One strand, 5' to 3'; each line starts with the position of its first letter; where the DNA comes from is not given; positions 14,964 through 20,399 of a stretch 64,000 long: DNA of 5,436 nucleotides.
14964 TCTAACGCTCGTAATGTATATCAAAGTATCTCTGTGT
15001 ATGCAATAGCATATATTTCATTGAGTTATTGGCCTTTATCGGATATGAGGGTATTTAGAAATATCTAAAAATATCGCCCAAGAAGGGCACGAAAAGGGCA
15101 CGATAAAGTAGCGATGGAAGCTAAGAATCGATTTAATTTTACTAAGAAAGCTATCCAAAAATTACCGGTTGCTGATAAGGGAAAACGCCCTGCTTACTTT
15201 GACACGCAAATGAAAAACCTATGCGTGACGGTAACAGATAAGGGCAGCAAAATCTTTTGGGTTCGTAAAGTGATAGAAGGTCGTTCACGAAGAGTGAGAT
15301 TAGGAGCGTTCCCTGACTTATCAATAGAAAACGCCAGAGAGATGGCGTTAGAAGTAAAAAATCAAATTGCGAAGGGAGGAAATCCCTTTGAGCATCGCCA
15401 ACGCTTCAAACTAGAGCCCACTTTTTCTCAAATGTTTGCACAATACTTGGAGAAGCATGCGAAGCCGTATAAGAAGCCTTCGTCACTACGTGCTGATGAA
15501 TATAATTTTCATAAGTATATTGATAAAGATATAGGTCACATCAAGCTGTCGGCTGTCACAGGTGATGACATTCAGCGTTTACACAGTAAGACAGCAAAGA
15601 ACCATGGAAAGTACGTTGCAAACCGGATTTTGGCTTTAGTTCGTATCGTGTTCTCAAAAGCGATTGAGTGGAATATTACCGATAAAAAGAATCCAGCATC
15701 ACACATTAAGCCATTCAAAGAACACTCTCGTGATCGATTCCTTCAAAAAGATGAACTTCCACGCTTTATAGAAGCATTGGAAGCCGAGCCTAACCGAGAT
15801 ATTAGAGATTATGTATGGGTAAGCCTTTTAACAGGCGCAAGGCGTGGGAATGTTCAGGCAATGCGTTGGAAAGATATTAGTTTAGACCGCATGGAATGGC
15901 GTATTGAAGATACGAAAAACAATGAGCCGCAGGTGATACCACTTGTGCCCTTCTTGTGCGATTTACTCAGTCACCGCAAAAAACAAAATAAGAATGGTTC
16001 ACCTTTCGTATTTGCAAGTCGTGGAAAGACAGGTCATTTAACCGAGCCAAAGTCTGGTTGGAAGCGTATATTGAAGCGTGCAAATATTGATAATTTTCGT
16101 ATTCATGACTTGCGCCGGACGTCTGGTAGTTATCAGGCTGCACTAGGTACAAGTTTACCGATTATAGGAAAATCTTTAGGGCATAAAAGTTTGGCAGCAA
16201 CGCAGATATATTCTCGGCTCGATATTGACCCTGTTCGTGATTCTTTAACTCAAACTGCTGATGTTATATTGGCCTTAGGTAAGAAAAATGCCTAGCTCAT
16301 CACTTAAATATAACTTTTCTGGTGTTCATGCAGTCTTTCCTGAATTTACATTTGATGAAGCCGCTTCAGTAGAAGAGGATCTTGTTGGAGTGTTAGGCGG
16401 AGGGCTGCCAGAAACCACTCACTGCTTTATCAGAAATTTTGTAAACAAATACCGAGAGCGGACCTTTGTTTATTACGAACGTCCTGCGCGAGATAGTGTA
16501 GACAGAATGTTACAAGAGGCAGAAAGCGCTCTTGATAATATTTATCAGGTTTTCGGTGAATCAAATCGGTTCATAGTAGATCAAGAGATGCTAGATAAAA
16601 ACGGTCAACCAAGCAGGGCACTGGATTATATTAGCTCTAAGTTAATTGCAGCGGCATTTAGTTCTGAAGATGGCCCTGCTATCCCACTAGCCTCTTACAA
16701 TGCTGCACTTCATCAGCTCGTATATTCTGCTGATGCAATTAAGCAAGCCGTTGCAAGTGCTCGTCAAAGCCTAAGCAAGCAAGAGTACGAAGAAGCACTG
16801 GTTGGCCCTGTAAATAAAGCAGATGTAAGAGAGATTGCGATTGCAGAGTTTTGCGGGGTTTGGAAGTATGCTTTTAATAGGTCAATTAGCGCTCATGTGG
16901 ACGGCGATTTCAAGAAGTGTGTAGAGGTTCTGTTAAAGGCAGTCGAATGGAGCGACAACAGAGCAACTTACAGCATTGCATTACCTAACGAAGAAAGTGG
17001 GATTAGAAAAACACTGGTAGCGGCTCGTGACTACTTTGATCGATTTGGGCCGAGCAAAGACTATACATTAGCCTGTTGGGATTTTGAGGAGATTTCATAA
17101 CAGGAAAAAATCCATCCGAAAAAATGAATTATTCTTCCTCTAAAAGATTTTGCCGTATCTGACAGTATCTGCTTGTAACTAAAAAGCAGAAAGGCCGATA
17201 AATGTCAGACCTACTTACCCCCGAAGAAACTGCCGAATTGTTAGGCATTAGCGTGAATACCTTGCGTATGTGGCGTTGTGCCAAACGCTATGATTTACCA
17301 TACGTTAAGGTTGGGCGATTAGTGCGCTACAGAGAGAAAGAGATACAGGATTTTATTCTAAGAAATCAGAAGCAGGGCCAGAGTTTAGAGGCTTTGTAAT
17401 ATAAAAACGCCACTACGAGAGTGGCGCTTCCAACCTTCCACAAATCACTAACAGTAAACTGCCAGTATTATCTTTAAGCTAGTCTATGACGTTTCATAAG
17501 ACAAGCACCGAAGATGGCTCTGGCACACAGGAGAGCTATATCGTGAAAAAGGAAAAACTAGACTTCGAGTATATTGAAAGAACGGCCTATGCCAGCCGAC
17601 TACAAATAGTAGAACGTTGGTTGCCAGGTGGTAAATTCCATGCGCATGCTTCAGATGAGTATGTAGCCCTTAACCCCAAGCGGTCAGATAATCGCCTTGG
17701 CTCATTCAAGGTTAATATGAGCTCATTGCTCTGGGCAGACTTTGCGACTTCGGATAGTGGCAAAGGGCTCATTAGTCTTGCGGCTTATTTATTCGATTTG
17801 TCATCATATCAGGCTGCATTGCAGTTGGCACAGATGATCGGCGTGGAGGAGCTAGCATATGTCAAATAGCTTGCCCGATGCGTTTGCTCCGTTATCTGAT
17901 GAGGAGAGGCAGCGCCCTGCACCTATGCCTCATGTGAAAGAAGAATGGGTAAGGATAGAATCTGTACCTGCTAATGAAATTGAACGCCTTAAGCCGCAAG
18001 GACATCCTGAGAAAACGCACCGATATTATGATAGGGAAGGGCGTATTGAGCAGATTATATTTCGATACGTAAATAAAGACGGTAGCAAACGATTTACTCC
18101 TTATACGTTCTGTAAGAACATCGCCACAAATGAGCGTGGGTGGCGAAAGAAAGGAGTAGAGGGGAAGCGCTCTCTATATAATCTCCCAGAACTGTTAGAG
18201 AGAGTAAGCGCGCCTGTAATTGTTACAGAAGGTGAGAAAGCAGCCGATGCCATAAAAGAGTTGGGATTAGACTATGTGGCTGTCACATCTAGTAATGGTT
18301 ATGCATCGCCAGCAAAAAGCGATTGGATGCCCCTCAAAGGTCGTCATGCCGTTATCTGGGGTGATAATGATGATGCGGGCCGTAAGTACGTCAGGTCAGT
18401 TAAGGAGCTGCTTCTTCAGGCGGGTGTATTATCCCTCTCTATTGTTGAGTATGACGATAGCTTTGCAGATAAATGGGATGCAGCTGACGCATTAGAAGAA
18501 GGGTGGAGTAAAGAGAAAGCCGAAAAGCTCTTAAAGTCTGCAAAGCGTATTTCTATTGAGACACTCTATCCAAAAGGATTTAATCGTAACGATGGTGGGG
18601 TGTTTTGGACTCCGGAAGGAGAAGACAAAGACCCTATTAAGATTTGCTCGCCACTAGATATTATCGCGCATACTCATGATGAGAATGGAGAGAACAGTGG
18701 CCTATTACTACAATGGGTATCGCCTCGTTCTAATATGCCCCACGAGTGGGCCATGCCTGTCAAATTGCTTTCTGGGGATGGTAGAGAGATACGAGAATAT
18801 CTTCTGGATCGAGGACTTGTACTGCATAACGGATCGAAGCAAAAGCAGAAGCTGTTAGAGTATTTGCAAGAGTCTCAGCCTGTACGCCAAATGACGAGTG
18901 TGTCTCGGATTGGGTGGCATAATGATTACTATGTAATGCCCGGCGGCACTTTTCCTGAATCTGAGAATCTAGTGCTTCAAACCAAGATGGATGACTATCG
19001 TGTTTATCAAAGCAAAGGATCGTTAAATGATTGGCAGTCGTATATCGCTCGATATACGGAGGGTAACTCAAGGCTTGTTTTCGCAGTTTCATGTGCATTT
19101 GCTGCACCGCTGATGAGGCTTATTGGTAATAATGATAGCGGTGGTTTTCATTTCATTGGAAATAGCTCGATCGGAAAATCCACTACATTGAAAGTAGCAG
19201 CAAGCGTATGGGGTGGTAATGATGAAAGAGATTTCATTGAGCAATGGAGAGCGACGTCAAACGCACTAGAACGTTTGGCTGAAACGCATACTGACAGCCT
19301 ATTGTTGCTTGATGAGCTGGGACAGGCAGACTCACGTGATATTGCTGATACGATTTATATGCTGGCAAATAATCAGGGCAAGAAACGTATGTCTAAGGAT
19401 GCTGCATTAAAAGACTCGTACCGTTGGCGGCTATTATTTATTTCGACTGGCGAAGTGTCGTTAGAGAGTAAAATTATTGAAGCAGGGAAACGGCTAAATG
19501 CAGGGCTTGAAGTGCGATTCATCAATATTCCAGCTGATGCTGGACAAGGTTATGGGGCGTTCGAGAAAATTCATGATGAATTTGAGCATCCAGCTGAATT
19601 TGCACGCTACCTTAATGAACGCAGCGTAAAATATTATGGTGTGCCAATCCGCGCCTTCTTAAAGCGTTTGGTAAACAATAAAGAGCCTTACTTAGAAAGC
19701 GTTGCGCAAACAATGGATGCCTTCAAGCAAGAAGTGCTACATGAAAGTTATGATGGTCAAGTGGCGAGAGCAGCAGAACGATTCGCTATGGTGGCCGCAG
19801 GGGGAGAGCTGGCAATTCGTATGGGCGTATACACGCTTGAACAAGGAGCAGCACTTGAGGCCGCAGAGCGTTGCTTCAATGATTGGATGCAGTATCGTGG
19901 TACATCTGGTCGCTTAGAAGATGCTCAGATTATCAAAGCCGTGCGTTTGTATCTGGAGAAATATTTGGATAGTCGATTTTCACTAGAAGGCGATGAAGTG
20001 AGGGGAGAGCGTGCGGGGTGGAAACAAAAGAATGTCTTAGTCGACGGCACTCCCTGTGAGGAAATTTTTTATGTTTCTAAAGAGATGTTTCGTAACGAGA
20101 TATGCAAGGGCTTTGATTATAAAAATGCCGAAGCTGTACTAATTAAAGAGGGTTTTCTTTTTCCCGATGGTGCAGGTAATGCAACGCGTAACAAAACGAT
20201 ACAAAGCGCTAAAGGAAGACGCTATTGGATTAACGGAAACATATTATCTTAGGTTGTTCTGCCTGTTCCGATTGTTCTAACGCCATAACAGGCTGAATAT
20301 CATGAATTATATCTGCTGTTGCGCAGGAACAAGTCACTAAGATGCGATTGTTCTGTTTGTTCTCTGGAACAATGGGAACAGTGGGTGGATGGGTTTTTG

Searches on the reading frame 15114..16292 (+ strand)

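Call 55: search_protein_families(library=pfam, proteins=[window:15114-16292:+], max_evalue=0.01)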
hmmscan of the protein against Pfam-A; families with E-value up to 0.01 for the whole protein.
window:15114-16292:+ (393 aa): 5 families
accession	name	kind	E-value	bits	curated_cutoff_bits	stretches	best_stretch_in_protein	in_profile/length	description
PF00589.27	Phage_integrase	-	1.4e-22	80.8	27.1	1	209-369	2-168/172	Phage integrase family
PF13356.12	Arm-DNA-bind_3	-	5.6e-14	52.5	27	1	9-97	1-82/83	Arm DNA-binding domain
PF14659.12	Phage_int_SAM_3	-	2.4e-08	34.5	22.6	1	103-159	1-56/58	Phage integrase, N-terminal SAM-like domain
PF22022.2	Phage_int_M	-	7.7e-05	23.3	27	1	104-195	1-91/96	Phage integrase central domain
PF24624.1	Int_N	-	0.0037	18.4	27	0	134-202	31-100/100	Phage integrase, N-terminal domain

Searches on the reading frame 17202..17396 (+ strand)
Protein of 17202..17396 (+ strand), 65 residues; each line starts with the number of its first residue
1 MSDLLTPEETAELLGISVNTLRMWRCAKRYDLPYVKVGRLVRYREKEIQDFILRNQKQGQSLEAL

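Call 55: search_protein_families(library=pfam, proteins=[window:17202-17396:+], max_evalue=0.01)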
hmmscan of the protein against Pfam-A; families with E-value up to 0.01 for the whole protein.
window:17202-17396:+ (65 aa): 3 families
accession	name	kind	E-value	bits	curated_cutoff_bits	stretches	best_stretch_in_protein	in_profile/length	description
PF12728.13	HTH_17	-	9.2e-13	48.7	27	1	4-55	1-50/51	Helix-turn-helix domain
PF13384.12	HTH_23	-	0.0039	17.4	24.6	1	5-26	18-39/50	Homeodomain-like domain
PF13411.12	MerR_1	-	0.0047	17.4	21.6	1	6-50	2-45/69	MerR HTH family regulatory protein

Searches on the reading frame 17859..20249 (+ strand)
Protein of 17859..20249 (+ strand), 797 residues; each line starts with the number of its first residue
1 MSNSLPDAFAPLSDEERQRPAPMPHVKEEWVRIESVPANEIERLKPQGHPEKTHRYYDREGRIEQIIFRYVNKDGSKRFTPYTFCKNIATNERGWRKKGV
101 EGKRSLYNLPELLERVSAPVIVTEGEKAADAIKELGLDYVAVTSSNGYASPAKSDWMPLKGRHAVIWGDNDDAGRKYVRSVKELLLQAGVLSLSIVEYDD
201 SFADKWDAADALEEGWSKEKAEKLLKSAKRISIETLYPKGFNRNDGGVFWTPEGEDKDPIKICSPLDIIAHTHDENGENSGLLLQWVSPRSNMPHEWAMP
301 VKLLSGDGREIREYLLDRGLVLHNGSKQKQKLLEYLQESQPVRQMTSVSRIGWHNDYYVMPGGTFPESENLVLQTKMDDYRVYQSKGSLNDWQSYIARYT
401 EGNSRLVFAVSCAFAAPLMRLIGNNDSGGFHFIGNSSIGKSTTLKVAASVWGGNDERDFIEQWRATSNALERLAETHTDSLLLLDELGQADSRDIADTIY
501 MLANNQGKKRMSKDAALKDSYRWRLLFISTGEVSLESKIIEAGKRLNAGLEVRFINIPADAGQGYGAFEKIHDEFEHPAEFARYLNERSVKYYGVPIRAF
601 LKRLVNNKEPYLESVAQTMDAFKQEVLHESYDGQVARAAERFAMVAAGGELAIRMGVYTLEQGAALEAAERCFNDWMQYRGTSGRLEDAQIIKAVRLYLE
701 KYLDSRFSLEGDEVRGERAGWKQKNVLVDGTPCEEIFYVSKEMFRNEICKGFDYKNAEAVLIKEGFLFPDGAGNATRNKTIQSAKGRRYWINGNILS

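Call 55: search_protein_families(library=pfam, proteins=[window:17859-20249:+], max_evalue=0.01)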
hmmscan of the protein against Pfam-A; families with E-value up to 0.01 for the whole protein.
window:17859-20249:+ (797 aa): 3 families
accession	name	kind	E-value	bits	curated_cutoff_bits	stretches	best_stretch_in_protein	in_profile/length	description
PF06048.17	DUF927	-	2.5e-79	267.3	22.6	1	255-520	18-282/284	Domain of unknown function (DUF927)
PF01751.28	Toprim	-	0.00015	22.3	23.1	1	120-185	2-80/96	Toprim domain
PF13155.12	Toprim_2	-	0.0017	19.1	22.1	1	132-199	12-79/88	Toprim-like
